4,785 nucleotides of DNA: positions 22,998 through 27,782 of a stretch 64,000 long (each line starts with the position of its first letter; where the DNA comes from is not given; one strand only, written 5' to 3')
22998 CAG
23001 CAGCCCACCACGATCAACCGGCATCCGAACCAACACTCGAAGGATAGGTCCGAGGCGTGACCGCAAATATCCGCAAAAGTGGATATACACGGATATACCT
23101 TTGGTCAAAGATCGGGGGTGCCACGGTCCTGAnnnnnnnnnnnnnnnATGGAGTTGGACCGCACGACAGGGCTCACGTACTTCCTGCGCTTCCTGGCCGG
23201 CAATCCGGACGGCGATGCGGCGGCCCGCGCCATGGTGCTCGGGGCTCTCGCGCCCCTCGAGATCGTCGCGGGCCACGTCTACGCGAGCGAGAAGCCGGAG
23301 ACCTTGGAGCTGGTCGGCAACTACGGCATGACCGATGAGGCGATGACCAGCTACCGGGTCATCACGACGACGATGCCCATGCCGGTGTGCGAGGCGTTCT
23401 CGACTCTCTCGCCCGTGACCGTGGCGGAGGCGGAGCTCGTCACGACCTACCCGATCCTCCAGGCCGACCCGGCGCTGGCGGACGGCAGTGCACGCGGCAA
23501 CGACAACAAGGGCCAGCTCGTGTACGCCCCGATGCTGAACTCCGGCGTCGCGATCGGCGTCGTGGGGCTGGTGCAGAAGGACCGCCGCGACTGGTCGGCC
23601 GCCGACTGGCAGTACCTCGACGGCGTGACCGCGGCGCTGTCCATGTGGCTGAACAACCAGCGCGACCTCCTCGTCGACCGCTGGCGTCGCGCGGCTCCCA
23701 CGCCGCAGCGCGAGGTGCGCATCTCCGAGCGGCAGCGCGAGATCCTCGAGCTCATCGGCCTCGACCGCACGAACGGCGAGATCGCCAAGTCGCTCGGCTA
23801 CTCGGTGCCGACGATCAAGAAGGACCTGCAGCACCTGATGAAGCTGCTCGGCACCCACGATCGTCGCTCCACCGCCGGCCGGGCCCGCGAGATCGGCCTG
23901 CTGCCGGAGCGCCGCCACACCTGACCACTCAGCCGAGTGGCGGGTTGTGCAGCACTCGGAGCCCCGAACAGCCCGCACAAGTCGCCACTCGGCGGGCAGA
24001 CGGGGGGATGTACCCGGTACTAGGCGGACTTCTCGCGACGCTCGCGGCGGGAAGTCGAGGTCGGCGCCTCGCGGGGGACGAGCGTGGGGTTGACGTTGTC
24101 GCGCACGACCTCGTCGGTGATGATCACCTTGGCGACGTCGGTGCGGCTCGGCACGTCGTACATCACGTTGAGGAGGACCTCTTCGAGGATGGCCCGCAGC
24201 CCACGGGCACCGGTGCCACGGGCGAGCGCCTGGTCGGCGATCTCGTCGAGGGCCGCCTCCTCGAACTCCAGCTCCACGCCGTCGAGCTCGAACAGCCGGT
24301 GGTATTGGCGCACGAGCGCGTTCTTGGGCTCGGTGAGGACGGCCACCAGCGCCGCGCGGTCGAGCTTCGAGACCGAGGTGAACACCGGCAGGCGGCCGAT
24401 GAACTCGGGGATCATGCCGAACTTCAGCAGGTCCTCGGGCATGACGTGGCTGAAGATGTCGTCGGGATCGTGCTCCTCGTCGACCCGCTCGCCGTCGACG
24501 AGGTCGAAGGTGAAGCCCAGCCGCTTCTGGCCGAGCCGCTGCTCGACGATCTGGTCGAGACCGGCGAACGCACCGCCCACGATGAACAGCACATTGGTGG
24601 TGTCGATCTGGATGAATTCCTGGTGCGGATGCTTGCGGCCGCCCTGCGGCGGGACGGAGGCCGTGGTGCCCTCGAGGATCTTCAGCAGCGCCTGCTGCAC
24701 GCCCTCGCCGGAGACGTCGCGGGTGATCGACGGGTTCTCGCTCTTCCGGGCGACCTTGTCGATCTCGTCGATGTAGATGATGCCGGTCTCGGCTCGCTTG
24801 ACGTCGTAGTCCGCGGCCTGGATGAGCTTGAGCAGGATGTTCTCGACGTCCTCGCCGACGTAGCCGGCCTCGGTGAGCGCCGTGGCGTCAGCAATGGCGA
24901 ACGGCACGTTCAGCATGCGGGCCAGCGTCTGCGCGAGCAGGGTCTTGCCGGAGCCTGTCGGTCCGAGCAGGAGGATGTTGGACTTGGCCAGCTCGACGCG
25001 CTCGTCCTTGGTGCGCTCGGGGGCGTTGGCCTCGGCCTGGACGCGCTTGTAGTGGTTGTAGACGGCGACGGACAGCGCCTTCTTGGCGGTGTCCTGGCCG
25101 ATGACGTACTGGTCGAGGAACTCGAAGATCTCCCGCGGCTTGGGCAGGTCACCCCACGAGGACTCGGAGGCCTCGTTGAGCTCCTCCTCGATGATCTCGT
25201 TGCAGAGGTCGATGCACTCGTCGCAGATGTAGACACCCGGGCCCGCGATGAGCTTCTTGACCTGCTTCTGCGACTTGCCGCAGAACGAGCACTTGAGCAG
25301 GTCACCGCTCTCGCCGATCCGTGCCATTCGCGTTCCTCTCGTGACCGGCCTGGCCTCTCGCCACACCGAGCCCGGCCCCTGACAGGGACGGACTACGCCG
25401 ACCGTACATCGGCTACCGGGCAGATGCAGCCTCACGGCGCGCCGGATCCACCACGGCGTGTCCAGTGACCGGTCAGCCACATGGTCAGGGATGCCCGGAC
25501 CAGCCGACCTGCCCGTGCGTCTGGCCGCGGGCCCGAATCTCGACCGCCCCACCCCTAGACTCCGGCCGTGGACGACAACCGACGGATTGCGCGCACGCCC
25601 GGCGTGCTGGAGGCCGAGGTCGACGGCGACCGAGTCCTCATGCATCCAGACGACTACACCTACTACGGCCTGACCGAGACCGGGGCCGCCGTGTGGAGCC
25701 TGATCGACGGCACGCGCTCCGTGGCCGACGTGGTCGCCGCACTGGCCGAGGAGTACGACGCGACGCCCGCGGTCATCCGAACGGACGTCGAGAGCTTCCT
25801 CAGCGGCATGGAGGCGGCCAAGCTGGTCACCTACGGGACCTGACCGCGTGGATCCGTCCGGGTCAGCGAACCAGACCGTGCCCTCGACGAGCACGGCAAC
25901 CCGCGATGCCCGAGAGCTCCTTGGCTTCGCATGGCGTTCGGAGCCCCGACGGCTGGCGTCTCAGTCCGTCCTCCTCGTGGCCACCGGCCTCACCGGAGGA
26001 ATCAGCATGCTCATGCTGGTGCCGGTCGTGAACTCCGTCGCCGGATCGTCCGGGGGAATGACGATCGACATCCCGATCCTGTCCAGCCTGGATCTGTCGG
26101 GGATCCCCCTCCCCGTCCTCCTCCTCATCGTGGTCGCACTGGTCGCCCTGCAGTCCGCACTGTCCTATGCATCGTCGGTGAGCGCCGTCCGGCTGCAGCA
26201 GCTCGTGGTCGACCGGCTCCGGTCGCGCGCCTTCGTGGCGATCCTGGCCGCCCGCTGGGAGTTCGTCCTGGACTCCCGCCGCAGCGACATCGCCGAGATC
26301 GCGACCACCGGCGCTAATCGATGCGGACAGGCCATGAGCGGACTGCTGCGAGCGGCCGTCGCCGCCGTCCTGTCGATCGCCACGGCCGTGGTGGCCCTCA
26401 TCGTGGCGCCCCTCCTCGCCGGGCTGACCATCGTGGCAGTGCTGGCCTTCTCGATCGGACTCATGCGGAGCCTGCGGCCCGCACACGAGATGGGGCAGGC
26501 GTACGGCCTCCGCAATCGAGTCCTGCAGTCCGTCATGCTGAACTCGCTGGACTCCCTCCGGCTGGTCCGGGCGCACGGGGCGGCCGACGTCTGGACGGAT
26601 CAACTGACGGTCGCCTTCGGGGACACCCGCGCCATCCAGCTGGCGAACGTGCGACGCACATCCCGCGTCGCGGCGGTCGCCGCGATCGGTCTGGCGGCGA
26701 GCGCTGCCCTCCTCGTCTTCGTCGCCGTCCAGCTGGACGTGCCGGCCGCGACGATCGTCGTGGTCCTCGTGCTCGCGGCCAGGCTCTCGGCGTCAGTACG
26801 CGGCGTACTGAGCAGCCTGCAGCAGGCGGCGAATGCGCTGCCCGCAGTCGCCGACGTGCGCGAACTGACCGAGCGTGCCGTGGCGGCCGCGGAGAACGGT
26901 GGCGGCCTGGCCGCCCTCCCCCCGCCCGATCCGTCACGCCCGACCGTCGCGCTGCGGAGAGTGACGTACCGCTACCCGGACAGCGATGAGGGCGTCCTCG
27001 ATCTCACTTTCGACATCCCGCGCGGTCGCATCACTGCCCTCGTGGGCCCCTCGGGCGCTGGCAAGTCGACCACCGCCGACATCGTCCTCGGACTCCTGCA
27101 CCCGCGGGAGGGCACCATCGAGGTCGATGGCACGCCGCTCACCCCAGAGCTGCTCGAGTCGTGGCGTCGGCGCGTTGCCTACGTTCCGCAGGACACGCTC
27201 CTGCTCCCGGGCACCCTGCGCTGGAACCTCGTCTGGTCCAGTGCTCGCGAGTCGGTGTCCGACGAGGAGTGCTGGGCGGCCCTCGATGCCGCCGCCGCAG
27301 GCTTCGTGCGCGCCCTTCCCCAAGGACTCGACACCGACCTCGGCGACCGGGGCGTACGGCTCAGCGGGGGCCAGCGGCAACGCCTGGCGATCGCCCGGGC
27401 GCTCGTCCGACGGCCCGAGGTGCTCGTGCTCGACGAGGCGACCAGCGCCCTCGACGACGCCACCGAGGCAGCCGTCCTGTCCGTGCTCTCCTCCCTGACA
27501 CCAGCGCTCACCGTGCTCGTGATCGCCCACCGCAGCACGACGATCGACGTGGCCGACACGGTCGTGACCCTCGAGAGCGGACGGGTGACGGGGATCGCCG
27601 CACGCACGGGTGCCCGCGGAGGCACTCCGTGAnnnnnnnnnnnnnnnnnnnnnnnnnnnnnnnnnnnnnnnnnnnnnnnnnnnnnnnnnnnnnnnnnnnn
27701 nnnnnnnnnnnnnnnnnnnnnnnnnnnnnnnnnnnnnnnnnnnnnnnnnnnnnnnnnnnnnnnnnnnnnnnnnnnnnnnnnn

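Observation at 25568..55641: About 30 kb dispersed, multi-precursor lasso-type RiPP super-cluster with an exceptional tailoring complement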

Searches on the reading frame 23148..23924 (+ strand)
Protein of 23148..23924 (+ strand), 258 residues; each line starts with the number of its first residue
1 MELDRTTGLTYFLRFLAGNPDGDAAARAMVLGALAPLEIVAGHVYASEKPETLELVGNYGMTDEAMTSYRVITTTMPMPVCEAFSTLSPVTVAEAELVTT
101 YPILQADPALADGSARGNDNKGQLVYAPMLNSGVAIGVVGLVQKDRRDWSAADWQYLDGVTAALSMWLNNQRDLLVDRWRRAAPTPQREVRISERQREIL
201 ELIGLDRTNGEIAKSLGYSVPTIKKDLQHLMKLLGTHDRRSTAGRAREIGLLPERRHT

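Call 7: search_protein_families(library=pfam, proteins=[window:23148-23924:+], max_evalue=0.01)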
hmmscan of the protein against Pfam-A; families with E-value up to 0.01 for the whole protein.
window:23148-23924:+ (258 aa): 4 families
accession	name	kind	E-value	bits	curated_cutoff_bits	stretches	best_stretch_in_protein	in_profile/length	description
PF00196.25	GerE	-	1.4e-06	28.3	23.5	1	192-241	3-52/57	Bacterial regulatory proteins, luxR family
PF08281.18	Sigma70_r4_2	-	8.6e-05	22.5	25.7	1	193-233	12-53/54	Sigma-70, region 4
PF02218.20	HS1_rep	-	0.0038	18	27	0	142-157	8-23/36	Repeat in HS1/Cortactin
PF13492.12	GAF_3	-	0.009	16.9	27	0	115-165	74-124/129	GAF domain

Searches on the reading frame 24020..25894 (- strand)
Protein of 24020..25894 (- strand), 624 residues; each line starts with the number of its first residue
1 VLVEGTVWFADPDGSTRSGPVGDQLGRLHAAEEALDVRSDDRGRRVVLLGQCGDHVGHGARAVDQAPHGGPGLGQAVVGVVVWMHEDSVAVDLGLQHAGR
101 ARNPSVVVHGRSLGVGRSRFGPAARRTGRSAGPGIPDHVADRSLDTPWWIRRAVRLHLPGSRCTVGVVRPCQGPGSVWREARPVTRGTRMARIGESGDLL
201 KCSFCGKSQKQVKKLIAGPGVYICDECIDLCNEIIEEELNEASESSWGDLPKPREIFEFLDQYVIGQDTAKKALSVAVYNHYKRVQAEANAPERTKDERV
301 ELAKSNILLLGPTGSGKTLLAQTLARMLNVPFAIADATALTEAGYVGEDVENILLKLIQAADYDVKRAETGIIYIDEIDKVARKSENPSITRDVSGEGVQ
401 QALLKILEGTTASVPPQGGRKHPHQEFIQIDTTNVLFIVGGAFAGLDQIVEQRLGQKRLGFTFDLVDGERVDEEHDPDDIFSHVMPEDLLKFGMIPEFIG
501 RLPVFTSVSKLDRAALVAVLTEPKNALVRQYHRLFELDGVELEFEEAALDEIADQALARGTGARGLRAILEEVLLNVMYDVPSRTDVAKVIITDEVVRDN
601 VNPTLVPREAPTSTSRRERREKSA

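Call 5: search_protein_families(library=pfam, proteins=[window:24020-25894:-], max_evalue=0.01)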
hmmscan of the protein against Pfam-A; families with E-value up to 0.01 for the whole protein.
window:24020-25894:- (624 aa): 14 families
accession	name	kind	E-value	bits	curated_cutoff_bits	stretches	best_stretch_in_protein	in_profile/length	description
PF07724.20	AAA_2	-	1.8e-34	119.6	27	1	304-504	3-165/166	AAA domain (Cdc48 subfamily)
PF06689.19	zf-C4_ClpX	-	1.6e-20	73.1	27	1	201-237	2-39/39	ClpX C4-type zinc finger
PF00004.35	AAA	-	6.5e-17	62.7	21.2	1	307-435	1-110/131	ATPase family associated with various cellular activities (AAA)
PF10431.15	ClpB_D2-small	-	2.5e-11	43.9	21.9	1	511-588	1-74/81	C-terminal, D2-small domain, of ClpB protein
PF07728.20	AAA_5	-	6.2e-07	29.9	22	1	306-383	1-80/139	AAA domain (dynein-related subfamily)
PF01078.27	Mg_chelatase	-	2.9e-05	24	20.3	1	305-329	23-47/207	Magnesium chelatase, subunit ChlI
PF13401.12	AAA_22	-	5.5e-05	23.9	27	1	304-381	5-96/130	AAA domain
PF05496.18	RuvB_N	-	0.00011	22.4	27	1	303-386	32-101/159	Holliday junction DNA helicase RuvB P-loop domain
PF00493.29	MCM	-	0.00076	19.1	23.3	1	256-385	18-137/224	MCM P-loop domain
PF13238.12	AAA_18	-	0.0012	19.7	29.4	1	307-386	1-64/128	AAA domain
PF00158.32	Sigma54_activat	-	0.0012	18.9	20.2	0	297-326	15-44/168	Sigma-54 interaction domain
PF01695.23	IstB_IS21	-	0.0026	17.7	24.1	0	304-325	92-113/238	IstB-like ATP binding protein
PF13173.12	AAA_14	-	0.0038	17.7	27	1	306-382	4-75/129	AAA domain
PF12775.13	AAA_7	-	0.0088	16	25.8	0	304-379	33-110/181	P-loop containing dynein motor region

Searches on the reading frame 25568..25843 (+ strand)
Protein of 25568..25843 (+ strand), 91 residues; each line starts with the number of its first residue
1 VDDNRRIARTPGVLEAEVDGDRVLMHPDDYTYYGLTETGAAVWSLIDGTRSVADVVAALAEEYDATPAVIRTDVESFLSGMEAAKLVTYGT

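Call 13: search_protein_families(library=ncbifam, proteins=[window:25568-25843:+], max_evalue=0.01)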
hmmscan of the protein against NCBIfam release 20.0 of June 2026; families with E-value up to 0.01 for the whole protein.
window:25568-25843:+ (91 aa): 7 families
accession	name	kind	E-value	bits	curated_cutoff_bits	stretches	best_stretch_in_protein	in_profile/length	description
NF033536.1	lasso_PqqD_Bac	exception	1.2e-14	54.2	80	1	5-88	4-87/88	lasso peptide biosynthesis PqqD family chaperone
NF033530.1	lasso_PqqD_Strm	exception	1.3e-11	44.6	70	1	11-87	2-78/78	lasso peptide biosynthesis PqqD family chaperone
TIGR03859.1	PQQ_PqqD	equivalog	6.2e-10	38.8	46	1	32-86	26-79/81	pyrroloquinoline quinone biosynthesis peptide chaperone PqqD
TIGR04248.1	SCM_PqqD_rel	equivalog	2e-08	34.3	100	1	7-81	1-75/84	SynChlorMet cassette protein ScmD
TIGR04302.1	geo_PqqD_fam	equivalog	7e-07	29.6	100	1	32-89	46-102/102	GeoRSP system PqqD family peptide chaperone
NF002535.0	PRK02079.1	equivalog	1.6e-06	27.8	101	1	34-85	37-87/92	pyrroloquinoline quinone biosynthesis peptide chaperone PqqD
NF050069.2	PqqD_rel_WgkC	exception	0.00015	21.6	110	1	26-84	25-83/103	PqqD family peptide maturation chaperone WgkC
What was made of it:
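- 25568..25843 (+): PqqD1: discrete RRE (lasso B1) of module A. The best NCBIfam hit is lasso_PqqD_Bac at 54 bits, below its cutoff of 80 (call 13).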

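Call 25: search_protein_families(library=pfam, proteins=[window:25568-25843:+], max_evalue=5)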
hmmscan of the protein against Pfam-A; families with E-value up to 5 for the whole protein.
window:25568-25843:+ (91 aa): 4 families
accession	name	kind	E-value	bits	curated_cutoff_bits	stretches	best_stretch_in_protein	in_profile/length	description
PF05402.18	PqqD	-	1.7e-20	73.5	23.4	1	23-87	3-67/67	Coenzyme PQQ synthesis protein D (PqqD)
PF19102.7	DUF5789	-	0.013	15.9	21.7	1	40-77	29-66/75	Family of unknown function (DUF5789)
PF07507.16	WavE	-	0.12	12.1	27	1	17-44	144-171/305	WavE lipopolysaccharide synthesis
PF01568.27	Molydop_binding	-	0.14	12.6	26.8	1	14-37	22-46/110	Molydopterin dinucleotide binding domain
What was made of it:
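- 25568..25843 (+): Pfam PqqD 73.5 bits (call 25).
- Checked: PqqD 25568-25843: Pfam PqqD 73.5 bits (call 25).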

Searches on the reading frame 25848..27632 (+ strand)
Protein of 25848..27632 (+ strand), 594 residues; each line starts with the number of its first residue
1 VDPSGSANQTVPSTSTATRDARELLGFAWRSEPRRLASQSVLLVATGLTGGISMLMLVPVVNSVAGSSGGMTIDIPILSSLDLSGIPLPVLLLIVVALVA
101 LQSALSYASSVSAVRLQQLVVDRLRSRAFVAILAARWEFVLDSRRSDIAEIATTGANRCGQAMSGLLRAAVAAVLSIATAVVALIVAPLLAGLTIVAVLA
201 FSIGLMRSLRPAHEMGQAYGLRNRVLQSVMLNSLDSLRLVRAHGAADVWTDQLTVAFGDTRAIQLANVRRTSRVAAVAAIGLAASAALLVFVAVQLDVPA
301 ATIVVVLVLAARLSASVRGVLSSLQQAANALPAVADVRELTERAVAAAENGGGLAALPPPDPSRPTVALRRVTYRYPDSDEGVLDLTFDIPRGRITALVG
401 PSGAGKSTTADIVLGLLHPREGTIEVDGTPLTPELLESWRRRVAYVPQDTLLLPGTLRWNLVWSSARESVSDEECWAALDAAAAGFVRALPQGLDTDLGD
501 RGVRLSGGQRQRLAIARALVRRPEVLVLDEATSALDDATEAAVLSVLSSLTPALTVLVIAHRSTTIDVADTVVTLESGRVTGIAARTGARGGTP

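Call 5: search_protein_families(library=pfam, proteins=[window:25848-27632:+], max_evalue=0.01)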
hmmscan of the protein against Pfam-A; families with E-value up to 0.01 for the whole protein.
window:25848-27632:+ (594 aa): 7 families
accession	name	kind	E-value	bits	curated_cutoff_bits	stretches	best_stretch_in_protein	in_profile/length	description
PF00005.33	ABC_tran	-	8.4e-33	114.3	25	1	385-533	3-137/137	ABC transporter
PF02463.25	SMC_N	-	2.8e-08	33.9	40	1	504-576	136-212/220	RecF/RecN/SMC N terminal domain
PF00664.28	ABC_membrane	-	2.8e-05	24.4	28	1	72-295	37-249/274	ABC transporter transmembrane region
PF13401.12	AAA_22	-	6.8e-05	23.6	27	1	394-535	6-96/130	AAA domain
PF13191.12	AAA_16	-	0.00014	22.9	32.6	1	391-559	22-167/167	AAA ATPase domain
PF13555.12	AAA_29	-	0.00019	21.6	27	1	388-421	17-50/61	P-loop containing region of AAA domain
PF09818.15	ABC_ATPase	-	0.0037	16.7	23.2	0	483-537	137-190/283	P-loop domain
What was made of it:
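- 25848..27632 (+): ABC exporter (TMD+NBD, MsbA/HepA-like). ABC_tran 114 bits and ABC_membrane (call 5).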

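Call 91: search_protein_families(library=ncbifam, proteins=[window:25848-27632:+], max_evalue=1e-10)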
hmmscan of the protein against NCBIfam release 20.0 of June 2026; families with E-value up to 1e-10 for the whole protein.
window:25848-27632:+ (594 aa): 153 families (the best 25 are shown)
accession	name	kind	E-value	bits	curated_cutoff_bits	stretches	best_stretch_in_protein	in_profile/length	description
NF045513.1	HepA_fam_ABC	equivalog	2.5e-78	264.1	725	1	69-580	75-586/610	heterocyst formation ABC transporter subunit HepA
TIGR02203.1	MsbA_lipidA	equivalog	2.4e-67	227.7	602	1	90-580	56-546/572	lipid A export permease/ATP-binding protein MsbA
TIGR02857.1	CydD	equivalog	6.3e-65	220.1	435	1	43-575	5-529/529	thiol reductant ABC exporter subunit CydD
TIGR02204.1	MsbA_rel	hypoth_equivalog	1.1e-62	212.5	780.4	1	91-581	63-553/576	ABC transporter, permease/ATP-binding protein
TIGR03796.1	NHLM_micro_ABC1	equivalog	1.9e-60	204.9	853.3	1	89-581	194-690/710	NHLP family bacteriocin export ABC transporter peptidase/permease/ATPase subunit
TIGR03375.1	type_I_sec_LssB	subfamily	2.3e-60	204.7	693.1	1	180-580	280-679/696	type I secretion system permease/ATPase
TIGR03797.1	NHLM_micro_ABC2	equivalog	3.9e-60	204.1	709.4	1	20-581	122-663/686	NHLP bacteriocin export ABC transporter permease/ATPase subunit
TIGR00958.1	3a01208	subfamily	1.3e-57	195.6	874.6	1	99-581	210-692/711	antigen peptide transporter 2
NF010178.0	PRK13657.1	equivalog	2.3e-55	188.2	733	1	138-581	105-548/588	glucan ABC transporter ATP-binding protein/ permease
TIGR02868.1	CydC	equivalog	3.5e-55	187.6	329.05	1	170-562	135-529/530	thiol reductant ABC exporter subunit CydC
NF008381.0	PRK11176.1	equivalog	2.4e-54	184.7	867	1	90-581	66-557/582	lipid A ABC transporter ATP-binding protein/permease MsbA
TIGR01842.1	type_I_sec_PrtD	subfamily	2.8e-53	181.3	510.15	1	87-582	44-533/544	type I secretion system permease/ATPase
TIGR01846.1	type_I_sec_HlyB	subfamily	2.8e-52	178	725.55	1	182-581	272-670/694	type I secretion system permease/ATPase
TIGR01192.1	chvA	subfamily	1.1e-48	166.2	585.4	1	344-581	315-548/585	glucan export ABC transporter ATP-binding protein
NF050066.1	LPSTprtrPglK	equivalog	8.1e-47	159.9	1000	1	367-578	349-558/558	BC-type lipopolysaccharide transporter PglK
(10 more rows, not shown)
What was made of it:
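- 25848..27632 (+): NCBIfam places it nearest HepA/MsbA (call 91).
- Checked: ABC exporter 25848-27632: ABC_tran 114 bits, MsbA/HepA-like (calls 5, 91).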
